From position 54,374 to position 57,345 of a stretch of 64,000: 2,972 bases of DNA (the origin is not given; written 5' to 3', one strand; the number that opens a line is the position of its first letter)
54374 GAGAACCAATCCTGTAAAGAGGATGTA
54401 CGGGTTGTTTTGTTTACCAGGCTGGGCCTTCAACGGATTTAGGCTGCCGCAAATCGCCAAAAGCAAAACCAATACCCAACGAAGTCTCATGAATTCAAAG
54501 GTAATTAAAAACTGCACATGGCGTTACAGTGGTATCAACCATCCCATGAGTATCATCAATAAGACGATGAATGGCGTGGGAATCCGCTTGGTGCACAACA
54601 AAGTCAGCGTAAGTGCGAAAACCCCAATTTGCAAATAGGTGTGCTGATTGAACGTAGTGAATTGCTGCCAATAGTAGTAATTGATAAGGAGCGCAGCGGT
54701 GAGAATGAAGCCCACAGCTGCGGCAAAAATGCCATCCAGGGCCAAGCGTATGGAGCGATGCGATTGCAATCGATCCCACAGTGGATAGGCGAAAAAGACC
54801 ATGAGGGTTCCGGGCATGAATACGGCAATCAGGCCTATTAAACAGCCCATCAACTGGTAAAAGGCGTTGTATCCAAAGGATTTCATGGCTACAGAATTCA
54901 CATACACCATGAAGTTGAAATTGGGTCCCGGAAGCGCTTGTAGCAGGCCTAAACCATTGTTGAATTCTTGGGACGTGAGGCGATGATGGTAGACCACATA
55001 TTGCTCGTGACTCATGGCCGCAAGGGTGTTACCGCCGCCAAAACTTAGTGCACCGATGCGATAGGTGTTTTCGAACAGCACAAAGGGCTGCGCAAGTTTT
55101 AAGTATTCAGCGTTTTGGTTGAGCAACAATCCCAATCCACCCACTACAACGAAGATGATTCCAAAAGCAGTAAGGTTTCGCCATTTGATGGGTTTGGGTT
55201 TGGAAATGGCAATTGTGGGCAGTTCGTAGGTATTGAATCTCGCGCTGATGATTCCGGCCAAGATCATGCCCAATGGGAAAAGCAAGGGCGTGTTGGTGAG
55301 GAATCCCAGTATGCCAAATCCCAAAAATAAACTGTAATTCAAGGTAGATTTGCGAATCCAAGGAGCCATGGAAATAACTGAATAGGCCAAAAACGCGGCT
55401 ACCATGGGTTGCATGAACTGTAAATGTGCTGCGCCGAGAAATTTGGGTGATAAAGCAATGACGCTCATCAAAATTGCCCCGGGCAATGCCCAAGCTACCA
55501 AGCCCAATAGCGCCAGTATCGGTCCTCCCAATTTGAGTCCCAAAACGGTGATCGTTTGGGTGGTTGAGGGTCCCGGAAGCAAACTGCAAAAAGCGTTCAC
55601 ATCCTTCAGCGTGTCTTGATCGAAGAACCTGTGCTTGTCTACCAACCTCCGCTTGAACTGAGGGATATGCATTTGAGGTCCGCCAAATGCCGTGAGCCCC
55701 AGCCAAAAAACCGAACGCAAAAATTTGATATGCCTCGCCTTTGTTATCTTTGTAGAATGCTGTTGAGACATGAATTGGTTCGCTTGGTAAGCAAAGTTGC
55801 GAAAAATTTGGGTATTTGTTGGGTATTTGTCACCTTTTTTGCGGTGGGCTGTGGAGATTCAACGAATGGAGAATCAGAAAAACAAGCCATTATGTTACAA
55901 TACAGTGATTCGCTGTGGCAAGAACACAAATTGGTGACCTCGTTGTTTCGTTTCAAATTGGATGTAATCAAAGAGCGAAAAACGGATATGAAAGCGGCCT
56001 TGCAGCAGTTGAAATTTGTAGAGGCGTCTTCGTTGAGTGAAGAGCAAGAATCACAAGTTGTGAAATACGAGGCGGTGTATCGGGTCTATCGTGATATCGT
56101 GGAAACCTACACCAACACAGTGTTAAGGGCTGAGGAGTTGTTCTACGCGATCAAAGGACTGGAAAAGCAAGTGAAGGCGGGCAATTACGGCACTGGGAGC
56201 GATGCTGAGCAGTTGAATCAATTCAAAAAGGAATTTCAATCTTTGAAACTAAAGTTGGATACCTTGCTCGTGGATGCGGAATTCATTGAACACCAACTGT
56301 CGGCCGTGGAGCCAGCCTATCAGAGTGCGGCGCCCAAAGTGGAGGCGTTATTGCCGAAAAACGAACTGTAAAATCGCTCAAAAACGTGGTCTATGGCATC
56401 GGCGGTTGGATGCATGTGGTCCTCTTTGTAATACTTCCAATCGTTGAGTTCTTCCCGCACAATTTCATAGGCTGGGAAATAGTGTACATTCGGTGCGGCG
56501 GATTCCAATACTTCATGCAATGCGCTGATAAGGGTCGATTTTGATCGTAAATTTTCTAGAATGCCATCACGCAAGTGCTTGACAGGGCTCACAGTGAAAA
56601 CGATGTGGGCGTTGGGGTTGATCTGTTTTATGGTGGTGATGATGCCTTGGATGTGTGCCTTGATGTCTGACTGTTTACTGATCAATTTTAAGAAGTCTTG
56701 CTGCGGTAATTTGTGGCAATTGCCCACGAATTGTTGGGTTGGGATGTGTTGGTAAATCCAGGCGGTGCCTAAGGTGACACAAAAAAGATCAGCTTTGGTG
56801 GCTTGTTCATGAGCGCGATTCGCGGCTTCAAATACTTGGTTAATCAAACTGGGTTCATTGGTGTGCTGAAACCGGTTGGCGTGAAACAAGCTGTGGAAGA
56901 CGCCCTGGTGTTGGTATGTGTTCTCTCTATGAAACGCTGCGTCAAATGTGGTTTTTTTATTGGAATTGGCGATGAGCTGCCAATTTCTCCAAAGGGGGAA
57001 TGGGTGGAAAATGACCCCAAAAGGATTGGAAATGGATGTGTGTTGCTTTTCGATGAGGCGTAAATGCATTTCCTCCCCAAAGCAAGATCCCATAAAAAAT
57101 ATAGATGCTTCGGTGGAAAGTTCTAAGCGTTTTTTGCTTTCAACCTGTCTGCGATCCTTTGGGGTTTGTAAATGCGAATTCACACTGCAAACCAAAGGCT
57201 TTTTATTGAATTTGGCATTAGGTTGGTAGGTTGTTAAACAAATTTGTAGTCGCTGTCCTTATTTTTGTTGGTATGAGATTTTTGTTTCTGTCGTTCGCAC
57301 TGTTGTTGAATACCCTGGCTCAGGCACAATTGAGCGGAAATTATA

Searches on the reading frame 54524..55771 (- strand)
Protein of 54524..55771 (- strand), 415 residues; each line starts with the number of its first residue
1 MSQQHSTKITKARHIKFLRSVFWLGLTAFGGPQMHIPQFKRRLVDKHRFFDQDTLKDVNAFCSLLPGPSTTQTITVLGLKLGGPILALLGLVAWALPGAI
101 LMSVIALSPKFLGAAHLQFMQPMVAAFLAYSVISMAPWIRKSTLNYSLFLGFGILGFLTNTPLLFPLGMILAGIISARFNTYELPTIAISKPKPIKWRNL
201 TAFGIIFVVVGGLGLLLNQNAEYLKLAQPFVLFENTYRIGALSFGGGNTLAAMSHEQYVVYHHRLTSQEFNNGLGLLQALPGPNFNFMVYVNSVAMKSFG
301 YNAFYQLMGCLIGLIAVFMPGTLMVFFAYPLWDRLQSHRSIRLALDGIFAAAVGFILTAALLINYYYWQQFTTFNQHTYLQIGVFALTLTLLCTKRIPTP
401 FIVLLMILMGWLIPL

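Call 68: search_protein_families(library=pfam, proteins=[window:54524-55771:-], max_evalue=0.0001)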
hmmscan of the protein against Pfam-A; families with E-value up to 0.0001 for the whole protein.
window:54524-55771:- (415 aa): 1 family
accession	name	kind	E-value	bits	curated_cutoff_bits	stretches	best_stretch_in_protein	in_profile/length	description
PF02417.20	Chromate_transp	-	2.9e-54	184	28.6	2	232-411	3-166/166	Chromate transporter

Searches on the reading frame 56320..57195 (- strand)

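Call 68: search_protein_families(library=pfam, proteins=[window:56320-57195:-], max_evalue=0.0001)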
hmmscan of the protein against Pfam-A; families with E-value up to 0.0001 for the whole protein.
window:56320-57195:- (291 aa): 2 families
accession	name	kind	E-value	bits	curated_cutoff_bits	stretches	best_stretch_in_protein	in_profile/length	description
PF08885.17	GSCFA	-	1e-68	232.1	25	1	32-275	2-237/237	GSCFA family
PF13472.12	Lipase_GDSL_2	-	2.8e-08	34.9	32.9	1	130-266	58-174/178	GDSL-like Lipase/Acylhydrolase family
